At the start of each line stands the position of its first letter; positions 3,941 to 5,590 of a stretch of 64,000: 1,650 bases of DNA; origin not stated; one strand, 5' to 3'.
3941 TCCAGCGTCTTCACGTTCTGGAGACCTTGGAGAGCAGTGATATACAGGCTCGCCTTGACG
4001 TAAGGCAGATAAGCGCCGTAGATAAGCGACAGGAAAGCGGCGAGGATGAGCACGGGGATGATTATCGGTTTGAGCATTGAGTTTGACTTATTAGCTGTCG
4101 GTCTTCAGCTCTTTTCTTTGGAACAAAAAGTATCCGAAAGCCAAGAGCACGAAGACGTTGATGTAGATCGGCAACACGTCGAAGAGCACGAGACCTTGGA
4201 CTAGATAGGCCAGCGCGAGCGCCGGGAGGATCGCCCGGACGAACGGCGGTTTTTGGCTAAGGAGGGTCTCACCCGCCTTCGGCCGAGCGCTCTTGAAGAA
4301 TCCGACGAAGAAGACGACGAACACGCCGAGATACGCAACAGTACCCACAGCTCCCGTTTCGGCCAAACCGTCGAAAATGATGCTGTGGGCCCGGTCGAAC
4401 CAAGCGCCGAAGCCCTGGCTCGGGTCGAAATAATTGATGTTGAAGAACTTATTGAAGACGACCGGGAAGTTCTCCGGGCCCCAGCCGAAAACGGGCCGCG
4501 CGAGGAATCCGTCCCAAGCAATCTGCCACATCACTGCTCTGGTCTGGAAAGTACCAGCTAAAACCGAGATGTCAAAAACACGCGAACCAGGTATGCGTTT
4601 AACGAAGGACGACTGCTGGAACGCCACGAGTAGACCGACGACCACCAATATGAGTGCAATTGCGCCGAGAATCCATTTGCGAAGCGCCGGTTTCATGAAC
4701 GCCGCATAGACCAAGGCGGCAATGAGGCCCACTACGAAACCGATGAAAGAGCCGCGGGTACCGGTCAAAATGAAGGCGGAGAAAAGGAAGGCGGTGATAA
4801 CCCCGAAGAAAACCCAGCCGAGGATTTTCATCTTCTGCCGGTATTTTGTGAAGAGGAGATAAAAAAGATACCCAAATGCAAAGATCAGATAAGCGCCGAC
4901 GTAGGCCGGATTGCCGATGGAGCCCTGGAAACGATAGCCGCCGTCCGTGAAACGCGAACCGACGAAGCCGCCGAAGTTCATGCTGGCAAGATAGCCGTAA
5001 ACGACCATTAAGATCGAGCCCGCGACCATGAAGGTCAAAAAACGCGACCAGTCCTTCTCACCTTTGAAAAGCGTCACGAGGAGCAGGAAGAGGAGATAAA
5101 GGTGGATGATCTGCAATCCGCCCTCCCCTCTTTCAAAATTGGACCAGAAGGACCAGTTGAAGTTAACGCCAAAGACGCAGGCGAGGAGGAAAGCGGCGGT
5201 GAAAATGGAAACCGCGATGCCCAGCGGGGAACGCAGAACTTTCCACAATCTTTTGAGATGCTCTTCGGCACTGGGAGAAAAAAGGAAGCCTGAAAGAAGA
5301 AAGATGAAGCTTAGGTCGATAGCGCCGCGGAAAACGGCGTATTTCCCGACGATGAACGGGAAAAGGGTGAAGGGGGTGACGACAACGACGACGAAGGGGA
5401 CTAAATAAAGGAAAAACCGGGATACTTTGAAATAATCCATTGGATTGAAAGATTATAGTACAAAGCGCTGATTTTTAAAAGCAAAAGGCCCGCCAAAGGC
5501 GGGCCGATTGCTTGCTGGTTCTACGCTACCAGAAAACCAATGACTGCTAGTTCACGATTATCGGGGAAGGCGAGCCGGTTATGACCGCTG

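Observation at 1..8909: Candidate protein O-glycosylation cluster: FkbM MTase, GT9, AsnB-like amidotransferase, Wzy_C/O-antigen-ligase-family protein, giant Ser/Thr-rich surface protein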

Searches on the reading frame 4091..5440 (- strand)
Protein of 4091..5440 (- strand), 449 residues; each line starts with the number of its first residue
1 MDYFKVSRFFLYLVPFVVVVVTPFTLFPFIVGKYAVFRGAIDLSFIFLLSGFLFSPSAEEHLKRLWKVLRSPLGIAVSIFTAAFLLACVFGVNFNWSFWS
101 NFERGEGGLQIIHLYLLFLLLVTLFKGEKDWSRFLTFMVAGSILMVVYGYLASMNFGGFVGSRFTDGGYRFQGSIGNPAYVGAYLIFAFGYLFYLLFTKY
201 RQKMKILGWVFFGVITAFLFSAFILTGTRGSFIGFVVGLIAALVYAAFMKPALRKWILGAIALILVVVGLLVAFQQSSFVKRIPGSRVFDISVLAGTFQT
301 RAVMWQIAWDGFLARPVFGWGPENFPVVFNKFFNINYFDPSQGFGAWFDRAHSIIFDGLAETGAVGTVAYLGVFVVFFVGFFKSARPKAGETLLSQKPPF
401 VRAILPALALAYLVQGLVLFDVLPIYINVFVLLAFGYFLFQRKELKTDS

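Call 6: search_protein_families(library=pfam, proteins=[window:4091-5440:-], max_evalue=0.01)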
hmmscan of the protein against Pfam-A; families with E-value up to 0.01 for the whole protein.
window:4091-5440:- (449 aa): 1 family
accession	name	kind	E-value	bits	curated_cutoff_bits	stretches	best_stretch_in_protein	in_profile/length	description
PF04932.20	Wzy_C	-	1.2e-18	67.8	31.7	1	217-371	4-149/149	O-Antigen ligase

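Call 7: search_protein_families(library=ncbifam, proteins=[window:4091-5440:-], max_evalue=0.01)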
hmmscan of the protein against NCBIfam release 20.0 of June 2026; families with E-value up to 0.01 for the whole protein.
window:4091-5440:- (449 aa): 0 families

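Call 11: find_encoding_contigs(protein=window:4091-5440:-, flank=10000, max_places=6)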
Protein window:4091-5440:- (449 aa): 1 contig read that carries it; 1 place shown.
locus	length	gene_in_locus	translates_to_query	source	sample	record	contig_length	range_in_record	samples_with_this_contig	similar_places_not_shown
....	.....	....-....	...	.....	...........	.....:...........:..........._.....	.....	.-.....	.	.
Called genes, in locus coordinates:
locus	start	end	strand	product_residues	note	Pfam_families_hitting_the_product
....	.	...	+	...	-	?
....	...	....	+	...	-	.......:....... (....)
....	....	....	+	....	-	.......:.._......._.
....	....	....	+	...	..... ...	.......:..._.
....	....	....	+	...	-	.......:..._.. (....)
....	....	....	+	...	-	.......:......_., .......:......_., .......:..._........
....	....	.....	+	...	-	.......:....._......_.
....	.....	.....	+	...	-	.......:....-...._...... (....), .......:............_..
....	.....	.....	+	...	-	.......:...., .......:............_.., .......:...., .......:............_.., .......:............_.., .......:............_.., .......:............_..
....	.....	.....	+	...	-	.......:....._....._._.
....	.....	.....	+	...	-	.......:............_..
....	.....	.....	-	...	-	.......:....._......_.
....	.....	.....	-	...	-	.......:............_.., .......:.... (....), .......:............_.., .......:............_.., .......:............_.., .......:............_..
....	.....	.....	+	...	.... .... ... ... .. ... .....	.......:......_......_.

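Call 12: find_homologous_proteins(query=window:4091-5440:-)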
Query window:4091-5440:- (449 aa): 846 proteins with E <= 0.001 among 8000 candidates; the best 120 are listed.
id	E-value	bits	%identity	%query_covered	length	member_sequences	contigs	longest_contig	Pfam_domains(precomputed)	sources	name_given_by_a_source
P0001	6.3e-288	973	100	100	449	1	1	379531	PF04932.21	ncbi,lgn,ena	-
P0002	6.2e-190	650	67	100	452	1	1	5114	PF04932.21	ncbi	-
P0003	8.4e-186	637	65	100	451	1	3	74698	PF04932.21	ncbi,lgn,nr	ncbi:O-antigen ligase family protein [Patescibacteria group bacterium]|nr:O-antigen ligase family pr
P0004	2.5e-138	480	51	100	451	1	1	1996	PF04932.21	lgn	-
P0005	8.1e-137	475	52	98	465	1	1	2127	PF04932.21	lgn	-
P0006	6.1e-136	472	52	99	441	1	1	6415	PF04932.21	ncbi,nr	ncbi:O-antigen ligase domain-containing protein [bacterium]|nr:MAG: O-antigen ligase domain-containi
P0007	1.6e-134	468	49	100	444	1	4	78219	PF04932.21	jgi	jgi:O-antigen ligase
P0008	1.7e-133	464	52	98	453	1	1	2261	PF04932.21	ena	-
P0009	3.1e-133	463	51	99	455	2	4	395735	PF04932.21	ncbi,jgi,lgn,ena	ncbi:MAG: O-antigen ligase family protein [Minisyncoccia bacterium]|jgi:O-antigen ligase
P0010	5.9e-133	463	52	99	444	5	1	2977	PF04932.21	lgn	-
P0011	1.1e-132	462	49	99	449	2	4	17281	PF04932.21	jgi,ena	-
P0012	2.5e-132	460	50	100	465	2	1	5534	PF04932.21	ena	-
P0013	2.5e-131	457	52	99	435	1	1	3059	PF04932.21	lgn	-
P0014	3.3e-131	457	49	100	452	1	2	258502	PF04932.21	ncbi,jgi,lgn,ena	ncbi:MAG: O-antigen ligase family protein [Candidatus Paceibacterota bacterium]|jgi:O-antigen ligase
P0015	6.7e-131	456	52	99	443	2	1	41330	PF04932.21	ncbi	-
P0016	6.4e-130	453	49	100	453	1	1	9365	PF04932.21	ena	-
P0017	6.9e-130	452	52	97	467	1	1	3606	PF04932.21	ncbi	-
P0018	7.1e-130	452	51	99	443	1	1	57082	PF04932.21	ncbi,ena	-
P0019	1.3e-129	451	51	97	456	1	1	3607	PF04932.21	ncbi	-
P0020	1.6e-129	451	50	98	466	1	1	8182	PF04932.21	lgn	-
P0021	4.1e-129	450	50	99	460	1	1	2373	PF04932.21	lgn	-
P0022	6.5e-129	449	50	100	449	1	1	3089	PF04932.21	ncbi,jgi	jgi:O-antigen ligase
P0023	6.9e-129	449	51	98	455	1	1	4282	PF04932.21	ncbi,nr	ncbi:MAG: O-antigen ligase family protein [Candidatus Liptonbacteria bacterium]|nr:O-antigen ligase 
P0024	2.3e-128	447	49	99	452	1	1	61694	PF04932.21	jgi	-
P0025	4.6e-128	446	48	100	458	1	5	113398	PF04932.21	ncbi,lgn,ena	ncbi:MAG: O-antigen ligase family protein [Patescibacteria group bacterium]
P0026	5.7e-128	446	50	100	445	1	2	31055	PF04932.21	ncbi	-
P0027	6.1e-128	446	51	98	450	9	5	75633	PF04932.21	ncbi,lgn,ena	-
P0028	7.3e-128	446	50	100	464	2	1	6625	PF04932.21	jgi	jgi:O-antigen ligase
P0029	7.5e-128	446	49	98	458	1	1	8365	PF04932.21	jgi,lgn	jgi:O-antigen ligase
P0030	7.8e-128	446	49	99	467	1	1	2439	PF04932.21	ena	-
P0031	1.0e-127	445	52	98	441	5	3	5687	PF04932.21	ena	-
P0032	1.6e-127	445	50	98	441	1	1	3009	PF04932.21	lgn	-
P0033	3.0e-127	444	50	95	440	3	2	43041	PF04932.21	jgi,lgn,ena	-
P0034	3.3e-127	444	51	97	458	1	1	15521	PF04932.21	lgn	-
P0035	4.1e-127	443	49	98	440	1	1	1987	PF04932.21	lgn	-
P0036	4.1e-127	443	48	96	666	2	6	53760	PF04932.21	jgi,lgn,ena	-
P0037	4.7e-127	443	51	98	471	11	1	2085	PF04932.21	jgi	-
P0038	5.4e-127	443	50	98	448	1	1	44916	PF04932.21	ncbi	-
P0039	5.8e-127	443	49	98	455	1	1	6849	PF04932.21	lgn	-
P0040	8.3e-127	442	51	98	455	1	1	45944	PF04932.21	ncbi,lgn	-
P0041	1.9e-126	441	51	99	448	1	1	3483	PF04932.21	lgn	-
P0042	2.3e-126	441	48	98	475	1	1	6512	PF04932.21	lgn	-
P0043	3.4e-126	440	47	99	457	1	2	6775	PF04932.21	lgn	-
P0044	6.1e-126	439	48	100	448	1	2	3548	PF04932.21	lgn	-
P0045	7.1e-126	439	49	100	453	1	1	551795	PF04932.21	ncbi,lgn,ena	-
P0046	8.3e-126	439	50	100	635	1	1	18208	PF04932.21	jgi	jgi:O-antigen ligase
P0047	1.3e-125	438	49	99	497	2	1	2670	PF04932.21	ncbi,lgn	-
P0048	1.5e-125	438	51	97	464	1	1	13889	PF04932.21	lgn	-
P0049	2.7e-125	437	49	100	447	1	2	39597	PF04932.21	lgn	-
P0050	3.1e-125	437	51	99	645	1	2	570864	PF04932.21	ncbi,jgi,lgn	-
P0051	5.6e-125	436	49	98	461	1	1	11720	PF04932.21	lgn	-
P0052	8.4e-125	436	49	100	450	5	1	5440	PF04932.21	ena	-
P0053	9.0e-125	436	49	99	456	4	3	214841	PF04932.21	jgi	-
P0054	1.3e-124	435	51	98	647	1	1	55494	PF14559.13,PF04932.21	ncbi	ncbi:MAG: O-antigen ligase family protein [Candidatus Brennerbacteria bacterium]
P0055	1.4e-124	435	51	96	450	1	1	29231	PF04932.21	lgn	-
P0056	1.9e-124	435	49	97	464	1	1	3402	PF04932.21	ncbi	-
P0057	2.1e-124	434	50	97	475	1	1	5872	PF04932.21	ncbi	-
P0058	2.5e-124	434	51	95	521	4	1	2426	PF04932.21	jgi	-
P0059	6.3e-124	433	50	99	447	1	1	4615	PF04932.21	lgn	-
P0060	7.4e-124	433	49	100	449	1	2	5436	PF04932.21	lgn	-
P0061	1.1e-123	432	49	100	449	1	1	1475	PF04932.21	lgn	-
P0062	1.4e-123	432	49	100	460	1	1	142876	PF04932.21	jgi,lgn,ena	-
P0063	2.5e-123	431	49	100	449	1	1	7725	PF04932.21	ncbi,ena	-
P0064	2.8e-123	431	49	99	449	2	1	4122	PF04932.21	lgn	-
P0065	3.1e-123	430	49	98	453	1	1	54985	PF04932.21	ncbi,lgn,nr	ncbi:MAG: O-antigen ligase family protein [Candidatus Jorgensenbacteria bacterium]|nr:O-antigen liga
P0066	3.1e-123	430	51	98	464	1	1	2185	PF04932.21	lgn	-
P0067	4.8e-123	430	47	100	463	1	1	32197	PF04932.21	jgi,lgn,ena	-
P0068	6.5e-123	429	51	98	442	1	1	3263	PF04932.21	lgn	-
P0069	8.1e-123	429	47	100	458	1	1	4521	PF04932.21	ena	-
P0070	1.8e-122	428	51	95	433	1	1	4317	PF04932.21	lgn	-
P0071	2.4e-122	428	49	99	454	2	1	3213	PF04932.21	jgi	jgi:O-antigen ligase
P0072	2.8e-122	427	50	95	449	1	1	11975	PF04932.21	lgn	-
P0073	3.4e-122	427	47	100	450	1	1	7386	PF04932.21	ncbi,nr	ncbi:MAG: O-antigen ligase family protein [Nanoarchaeota archaeon]|nr:O-antigen ligase family protei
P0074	3.6e-122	427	50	96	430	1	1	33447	PF04932.21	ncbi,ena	-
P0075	4.2e-122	427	51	97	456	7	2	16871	PF04932.21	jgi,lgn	jgi:O-antigen ligase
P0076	4.9e-122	427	48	99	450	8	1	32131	PF04932.21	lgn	-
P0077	7.2e-122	426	48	100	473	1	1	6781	PF04932.21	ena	-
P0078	7.5e-122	426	48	99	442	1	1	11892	PF04932.21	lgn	-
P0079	1.1e-121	425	50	99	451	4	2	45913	PF04932.21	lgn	-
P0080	1.2e-121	425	46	100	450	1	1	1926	PF04932.21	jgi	jgi:O-antigen ligase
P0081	1.2e-121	425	48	99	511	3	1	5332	PF04932.21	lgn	-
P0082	1.4e-121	425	49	99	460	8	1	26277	PF04932.21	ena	-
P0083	1.5e-121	425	49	99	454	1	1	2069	PF04932.21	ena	-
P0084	2.0e-121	425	48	99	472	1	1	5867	PF04932.21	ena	-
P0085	3.2e-121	424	48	99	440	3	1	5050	PF04932.21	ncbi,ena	ncbi:MAG: O-antigen ligase family protein [Patescibacteria group bacterium]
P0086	5.3e-121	423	48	100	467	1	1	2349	PF04932.21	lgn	-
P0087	7.2e-121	423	51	93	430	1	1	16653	PF04932.21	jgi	-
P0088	8.3e-121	423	51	100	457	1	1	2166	PF04932.21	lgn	-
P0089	9.6e-121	422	48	99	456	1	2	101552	PF04932.21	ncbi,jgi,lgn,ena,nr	ncbi:MAG: Uncharacterized protein LiPW15_547 [Parcubacteria group bacterium LiPW_15]|nr:MAG: Unchara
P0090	1.3e-120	422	48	99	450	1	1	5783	PF04932.21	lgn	-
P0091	1.6e-120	422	48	98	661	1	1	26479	PF14559.13,PF04932.21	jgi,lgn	jgi:O-antigen ligase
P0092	1.6e-120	422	47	100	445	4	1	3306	PF04932.21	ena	-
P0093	1.7e-120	422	46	100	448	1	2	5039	PF04932.21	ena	-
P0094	2.4e-120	421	48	99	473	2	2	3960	PF04932.21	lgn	-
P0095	2.4e-120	421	48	98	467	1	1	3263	PF04932.21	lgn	-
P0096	2.5e-120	421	49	99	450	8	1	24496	PF04932.21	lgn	-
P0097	2.9e-120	421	49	99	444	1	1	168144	PF04932.21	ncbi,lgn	-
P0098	3.0e-120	421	50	100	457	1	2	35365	PF04932.21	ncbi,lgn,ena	-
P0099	3.6e-120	420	49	98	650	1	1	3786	PF04932.21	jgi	-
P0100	3.8e-120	420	51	98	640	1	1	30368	PF04932.21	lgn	-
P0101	7.1e-120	419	49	97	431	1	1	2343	PF04932.21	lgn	-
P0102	7.5e-120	419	47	100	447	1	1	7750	PF04932.21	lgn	-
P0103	1.2e-119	419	47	99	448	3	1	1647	PF04932.21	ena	-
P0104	1.7e-119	418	50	100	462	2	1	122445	PF04932.21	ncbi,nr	ncbi:MAG: O-antigen ligase family protein [bacterium]|nr:O-antigen ligase family protein [bacterium]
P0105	1.7e-119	418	47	99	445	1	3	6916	PF04932.21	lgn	-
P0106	2.1e-119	418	46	96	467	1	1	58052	PF04932.21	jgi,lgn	jgi:O-antigen ligase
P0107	2.2e-119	418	48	96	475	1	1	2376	PF04932.21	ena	-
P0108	3.0e-119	417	48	98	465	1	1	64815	PF04932.21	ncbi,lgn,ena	-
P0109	5.5e-119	416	47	99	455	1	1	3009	PF04932.21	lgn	-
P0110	6.3e-119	416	49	100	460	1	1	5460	PF04932.21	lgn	-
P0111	6.6e-119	416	48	98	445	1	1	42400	PF04932.21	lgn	-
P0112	7.6e-119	416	48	98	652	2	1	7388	PF04932.21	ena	-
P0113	8.4e-119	416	46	100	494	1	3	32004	PF04932.21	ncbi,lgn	-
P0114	9.8e-119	416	47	98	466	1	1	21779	PF04932.21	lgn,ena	-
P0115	1.2e-118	415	47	99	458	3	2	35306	PF04932.21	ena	-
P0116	1.3e-118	415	48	99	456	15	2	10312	PF04932.21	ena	-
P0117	1.4e-118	415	47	99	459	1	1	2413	PF04932.21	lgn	-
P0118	1.7e-118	415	48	99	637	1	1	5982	PF04932.21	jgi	jgi:O-antigen ligase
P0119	1.9e-118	415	49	99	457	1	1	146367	PF04932.21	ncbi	ncbi:MAG: O-antigen ligase family protein [Candidatus Jorgensenbacteria bacterium]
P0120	2.0e-118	415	49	98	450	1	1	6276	PF04932.21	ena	-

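Call 15: find_related_loci(query=A1, collection=genome_contigs, flank=10000)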
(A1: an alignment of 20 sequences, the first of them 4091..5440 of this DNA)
Query A1 (449 aa) in genome_contigs; peptide patterns used: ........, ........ (x = any residue, [..] = any of these).
237 stretches matched a pattern; 168 encode a relative of the query (tblastn E <= 1e-3); the best 80 are kept; 80 distinct loci.
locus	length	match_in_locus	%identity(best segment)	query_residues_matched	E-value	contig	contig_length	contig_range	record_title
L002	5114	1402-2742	67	1-447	0e+0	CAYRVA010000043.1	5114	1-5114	MAG TPA_asm: uncultured Candidatus Saccharibacteria bacterium isolate SRP093762_co1_28 genome assembly, contig: NODE_878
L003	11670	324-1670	65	1-447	1e-180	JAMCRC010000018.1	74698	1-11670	MAG: Patescibacteria group bacterium isolate FK_Sedi_A_Bin.289 NODE_550_length_74698_cov_3.22506, whole genome shotgun s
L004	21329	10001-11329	51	1-444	2e-135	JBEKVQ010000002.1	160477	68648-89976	MAG: Minisyncoccia bacterium isolate SPRUCE 608 SPRUCE_608_2, whole genome shotgun sequence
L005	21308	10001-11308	51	1-441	2e-134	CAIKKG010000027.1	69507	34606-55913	uncultured bacterium isolate Kiruna2_bin-0995 genome assembly, contig: bin-0995:27/42, whole genome shotgun sequence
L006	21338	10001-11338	48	2-449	2e-134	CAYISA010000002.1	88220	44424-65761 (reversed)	MAG TPA_asm: uncultured Candidatus Saccharibacteria bacterium isolate ERP119705_co3_270 genome assembly, contig: NODE_15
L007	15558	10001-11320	51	2-446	6e-133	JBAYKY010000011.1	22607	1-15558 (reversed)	MAG: Candidatus Paceibacterota bacterium isolate SO_2016_GW1_90 scaffold03982_OW334_2016, whole genome shotgun sequence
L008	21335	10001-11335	49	2-449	1e-132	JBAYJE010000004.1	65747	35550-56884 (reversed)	MAG: Candidatus Paceibacterota bacterium isolate SO_2016_GW1_48 scaffold00917_OW334_2016, whole genome shotgun sequence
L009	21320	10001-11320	51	4-449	4e-132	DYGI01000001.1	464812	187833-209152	MAG TPA_asm: Candidatus Microgenomatus sp. isolate BE2012_3_53_27 Afr_mines_BE2012_4_length_464812_cov_11_415247, whole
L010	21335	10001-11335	50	2-449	2e-130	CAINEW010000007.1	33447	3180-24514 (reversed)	uncultured bacterium isolate LaPlata_bin-0818 genome assembly, contig: bin-0818:07/29, whole genome shotgun sequence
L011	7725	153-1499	49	1-449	5e-130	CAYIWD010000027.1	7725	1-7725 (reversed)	MAG TPA_asm: uncultured Candidatus Saccharibacteria bacterium isolate ERP119705_co3_600 genome assembly, contig: NODE_11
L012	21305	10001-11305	51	4-443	1e-129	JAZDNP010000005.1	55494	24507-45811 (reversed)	MAG: Candidatus Brennerbacteria bacterium isolate MEGAHIT-group-0.716 k141_16319803, whole genome shotgun sequence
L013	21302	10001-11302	51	1-434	6e-128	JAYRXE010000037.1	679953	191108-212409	MAG: Candidatus Paceibacterota bacterium isolate EBPR_ori4bin.24 k141_187775, whole genome shotgun sequence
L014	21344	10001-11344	49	5-444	1e-127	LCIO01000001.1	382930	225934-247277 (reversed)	MAG: Candidatus Wolfebacteria bacterium GW2011_GWA1_44_24 UW50_C0001, whole genome shotgun sequence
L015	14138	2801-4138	49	2-443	4e-127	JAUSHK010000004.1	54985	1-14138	MAG: Candidatus Jorgensenbacteria bacterium isolate E14_metabat.bin.188 E14_k141_182473, whole genome shotgun sequence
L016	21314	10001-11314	48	2-444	8e-127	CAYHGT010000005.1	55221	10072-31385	MAG TPA_asm: uncultured Candidatus Saccharibacteria bacterium isolate ERP119705_co11_448 genome assembly, contig: NODE_3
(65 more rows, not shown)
